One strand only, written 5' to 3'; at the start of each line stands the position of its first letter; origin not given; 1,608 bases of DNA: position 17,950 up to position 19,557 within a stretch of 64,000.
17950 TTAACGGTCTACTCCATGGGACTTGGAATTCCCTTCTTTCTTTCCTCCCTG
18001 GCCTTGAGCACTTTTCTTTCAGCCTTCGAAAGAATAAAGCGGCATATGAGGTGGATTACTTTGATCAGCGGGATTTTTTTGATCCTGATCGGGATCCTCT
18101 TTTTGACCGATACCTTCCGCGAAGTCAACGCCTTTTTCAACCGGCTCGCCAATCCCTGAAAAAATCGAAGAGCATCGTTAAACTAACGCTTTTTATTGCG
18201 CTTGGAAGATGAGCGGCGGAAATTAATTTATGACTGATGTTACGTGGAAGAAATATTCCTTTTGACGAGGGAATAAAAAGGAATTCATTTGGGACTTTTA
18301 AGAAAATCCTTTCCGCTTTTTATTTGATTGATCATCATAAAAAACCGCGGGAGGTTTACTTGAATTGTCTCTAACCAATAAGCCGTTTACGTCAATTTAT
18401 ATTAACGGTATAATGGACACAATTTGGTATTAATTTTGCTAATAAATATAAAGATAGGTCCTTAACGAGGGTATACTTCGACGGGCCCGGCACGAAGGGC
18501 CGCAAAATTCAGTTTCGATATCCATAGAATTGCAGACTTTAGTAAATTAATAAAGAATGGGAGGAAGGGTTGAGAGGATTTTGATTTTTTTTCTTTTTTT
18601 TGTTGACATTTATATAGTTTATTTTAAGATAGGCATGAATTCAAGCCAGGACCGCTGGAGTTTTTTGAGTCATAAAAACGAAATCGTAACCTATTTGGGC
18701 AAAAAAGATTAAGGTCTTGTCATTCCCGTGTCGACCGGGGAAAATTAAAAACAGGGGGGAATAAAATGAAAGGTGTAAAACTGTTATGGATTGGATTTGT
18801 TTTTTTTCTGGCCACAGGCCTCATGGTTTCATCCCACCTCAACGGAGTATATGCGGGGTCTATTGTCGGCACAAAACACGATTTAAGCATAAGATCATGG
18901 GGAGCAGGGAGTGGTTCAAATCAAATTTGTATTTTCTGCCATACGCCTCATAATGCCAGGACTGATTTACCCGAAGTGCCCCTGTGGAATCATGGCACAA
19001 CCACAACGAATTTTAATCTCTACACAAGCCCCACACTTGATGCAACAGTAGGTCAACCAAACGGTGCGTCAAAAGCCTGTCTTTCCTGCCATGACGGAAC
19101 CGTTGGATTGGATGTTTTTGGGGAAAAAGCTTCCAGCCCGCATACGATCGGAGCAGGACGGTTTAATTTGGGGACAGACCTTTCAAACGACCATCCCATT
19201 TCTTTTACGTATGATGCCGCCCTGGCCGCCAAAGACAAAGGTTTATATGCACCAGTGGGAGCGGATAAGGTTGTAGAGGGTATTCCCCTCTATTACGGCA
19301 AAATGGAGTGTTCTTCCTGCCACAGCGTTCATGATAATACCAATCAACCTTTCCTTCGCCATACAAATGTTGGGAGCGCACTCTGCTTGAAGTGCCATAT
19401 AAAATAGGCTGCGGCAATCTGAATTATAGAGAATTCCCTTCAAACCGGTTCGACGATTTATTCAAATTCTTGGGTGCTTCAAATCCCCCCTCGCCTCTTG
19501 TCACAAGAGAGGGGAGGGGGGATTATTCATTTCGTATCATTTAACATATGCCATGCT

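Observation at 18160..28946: Multiheme cytochrome + NHL beta-propeller + beta-barrel cluster downstream of ccdA: candidate undescribed electron-transfer conduit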

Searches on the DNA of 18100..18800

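Call 54: search_rna_families(source=window, start=18100, end=18800, threshold=evalue, max_evalue=1)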
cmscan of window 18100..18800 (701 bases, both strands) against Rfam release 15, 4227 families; matches with E-value up to 1: 1.
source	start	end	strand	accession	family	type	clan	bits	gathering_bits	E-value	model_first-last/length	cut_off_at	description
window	18298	18362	+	RF03648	mir-9413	Gene; miRNA;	-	19.5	100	0.55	1-68/68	no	mir-9413 microRNA precursor family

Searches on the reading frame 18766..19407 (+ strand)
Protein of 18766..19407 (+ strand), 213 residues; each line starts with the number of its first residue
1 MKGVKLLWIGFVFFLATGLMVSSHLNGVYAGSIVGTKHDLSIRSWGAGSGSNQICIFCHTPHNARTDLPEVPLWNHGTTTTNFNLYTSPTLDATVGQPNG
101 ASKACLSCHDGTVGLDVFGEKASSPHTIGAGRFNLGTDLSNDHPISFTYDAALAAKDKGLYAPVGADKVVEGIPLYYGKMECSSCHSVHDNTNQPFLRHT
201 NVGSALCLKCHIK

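Call 3: search_protein_families(library=pfam, proteins=[window:18766-19407:+], max_evalue=0.01)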
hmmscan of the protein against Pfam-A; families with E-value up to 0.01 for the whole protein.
window:18766-19407:+ (213 aa): 3 families
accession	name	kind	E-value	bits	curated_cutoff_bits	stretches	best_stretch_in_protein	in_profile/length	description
PF09699.15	Paired_CXXCH_1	-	3.5e-09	36.6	20.6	1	180-211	7-36/41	Doubled CXXCH motif (Paired_CXXCH_1)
PF14537.11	Cytochrom_c3_2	-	0.00028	21.7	25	0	176-211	54-78/79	Cytochrome c3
PF14522.11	Cytochrome_C7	-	0.00081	19.6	24.8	0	179-211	13-48/67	Cytochrome c7 and related cytochrome c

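Call 4: search_protein_families(library=ncbifam, proteins=[window:18766-19407:+], max_evalue=0.01)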
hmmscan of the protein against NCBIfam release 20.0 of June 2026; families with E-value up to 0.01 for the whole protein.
window:18766-19407:+ (213 aa): 6 families
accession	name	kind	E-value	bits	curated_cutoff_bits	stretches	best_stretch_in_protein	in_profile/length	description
NF041028.1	decahem_GSU2203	exception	1e-08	34.7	325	1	174-212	169-208/317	GSU2203 family decaheme c-type cytochrome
TIGR01905.1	paired_CXXCH_1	subfamily_domain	5.7e-07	29.4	25.2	1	180-211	7-36/41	doubled CXXCH domain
TIGR03508.1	decahem_SO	subfamily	1.4e-06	28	192.2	1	174-212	138-175/258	DmsE family decaheme c-type cytochrome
TIGR03146.1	cyt_nit_nrfB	equivalog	0.0029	17.9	166.6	0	179-211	109-141/145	cytochrome c nitrite reductase pentaheme subunit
TIGR03153.1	cytochr_NrfH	equivalog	0.0051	16.9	134.2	0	43-113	42-113/138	cytochrome c nitrite reductase small subunit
NF008659.0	PRK11659.1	equivalog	0.0065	16.2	184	0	179-212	135-168/188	cytochrome c nitrite reductase pentaheme subunit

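Call 42: search_solved_structures(query=window:18766-19407:+, max_evalue=1, show_alignments=2)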
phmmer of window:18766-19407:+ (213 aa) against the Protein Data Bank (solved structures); distinct sequences matched with E-value up to 1: 2.
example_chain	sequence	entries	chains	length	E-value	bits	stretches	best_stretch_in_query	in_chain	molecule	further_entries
7tfs_A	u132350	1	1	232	1.5e-38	136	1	17-213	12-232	Cytochrome c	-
9yuq_N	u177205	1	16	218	2.9e-27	99.1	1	32-213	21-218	Putative multiheme cytochrome c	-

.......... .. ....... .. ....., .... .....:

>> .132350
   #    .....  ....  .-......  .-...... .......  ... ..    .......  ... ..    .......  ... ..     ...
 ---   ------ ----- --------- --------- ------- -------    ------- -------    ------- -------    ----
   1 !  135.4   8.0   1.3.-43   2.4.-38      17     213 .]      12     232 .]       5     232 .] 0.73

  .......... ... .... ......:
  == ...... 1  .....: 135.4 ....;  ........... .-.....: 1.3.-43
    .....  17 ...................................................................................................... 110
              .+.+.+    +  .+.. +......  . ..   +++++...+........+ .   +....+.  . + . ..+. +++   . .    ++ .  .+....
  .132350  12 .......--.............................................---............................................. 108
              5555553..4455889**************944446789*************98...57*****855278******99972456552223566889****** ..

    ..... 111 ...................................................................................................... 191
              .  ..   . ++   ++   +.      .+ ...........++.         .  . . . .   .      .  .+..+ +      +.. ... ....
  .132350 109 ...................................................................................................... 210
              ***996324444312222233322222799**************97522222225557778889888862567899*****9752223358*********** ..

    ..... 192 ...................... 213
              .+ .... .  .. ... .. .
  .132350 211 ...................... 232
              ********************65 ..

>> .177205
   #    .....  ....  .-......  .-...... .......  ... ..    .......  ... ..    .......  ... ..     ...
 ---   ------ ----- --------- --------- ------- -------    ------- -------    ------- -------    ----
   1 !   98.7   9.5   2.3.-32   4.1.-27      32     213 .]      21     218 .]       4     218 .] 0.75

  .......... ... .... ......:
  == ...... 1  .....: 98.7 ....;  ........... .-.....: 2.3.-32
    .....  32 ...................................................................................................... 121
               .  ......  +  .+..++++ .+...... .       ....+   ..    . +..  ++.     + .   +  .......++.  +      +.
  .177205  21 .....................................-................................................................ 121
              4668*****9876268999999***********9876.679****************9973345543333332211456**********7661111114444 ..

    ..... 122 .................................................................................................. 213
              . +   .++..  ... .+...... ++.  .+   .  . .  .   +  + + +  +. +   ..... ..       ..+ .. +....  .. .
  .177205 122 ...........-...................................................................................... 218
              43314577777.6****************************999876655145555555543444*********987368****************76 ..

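Call 75: find_encoding_contigs(protein=window:18766-19407:+, flank=1000, max_places=3)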
Protein window:18766-19407:+ (213 aa): 3 contigs read that carry it; 3 places shown.
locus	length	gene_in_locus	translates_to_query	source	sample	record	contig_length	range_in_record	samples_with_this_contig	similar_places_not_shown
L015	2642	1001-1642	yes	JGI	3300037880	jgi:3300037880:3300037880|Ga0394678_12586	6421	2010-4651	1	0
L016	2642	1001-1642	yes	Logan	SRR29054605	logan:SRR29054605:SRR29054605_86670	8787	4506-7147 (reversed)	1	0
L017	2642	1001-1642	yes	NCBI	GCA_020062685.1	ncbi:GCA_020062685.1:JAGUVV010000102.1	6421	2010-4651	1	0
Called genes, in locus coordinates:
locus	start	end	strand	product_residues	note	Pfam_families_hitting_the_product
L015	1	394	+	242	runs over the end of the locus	PF02683:DsbD_TM, PF01810:LysE (faint)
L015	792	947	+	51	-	-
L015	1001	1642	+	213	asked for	PF09699:Paired_CXXCH_1 (weak)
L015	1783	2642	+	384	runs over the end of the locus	PF25021:TEN_NHL (faint), PF01436:NHL (weak)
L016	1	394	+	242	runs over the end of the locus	PF02683:DsbD_TM, PF01810:LysE (faint)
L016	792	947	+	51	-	-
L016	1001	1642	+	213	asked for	PF09699:Paired_CXXCH_1 (weak)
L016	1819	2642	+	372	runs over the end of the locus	PF25021:TEN_NHL (faint), PF01436:NHL (weak)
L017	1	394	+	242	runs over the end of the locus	PF02683:DsbD_TM, PF01810:LysE (faint)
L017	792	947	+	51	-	-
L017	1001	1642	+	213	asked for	PF09699:Paired_CXXCH_1 (weak)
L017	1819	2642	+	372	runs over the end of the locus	PF25021:TEN_NHL (faint), PF01436:NHL (weak)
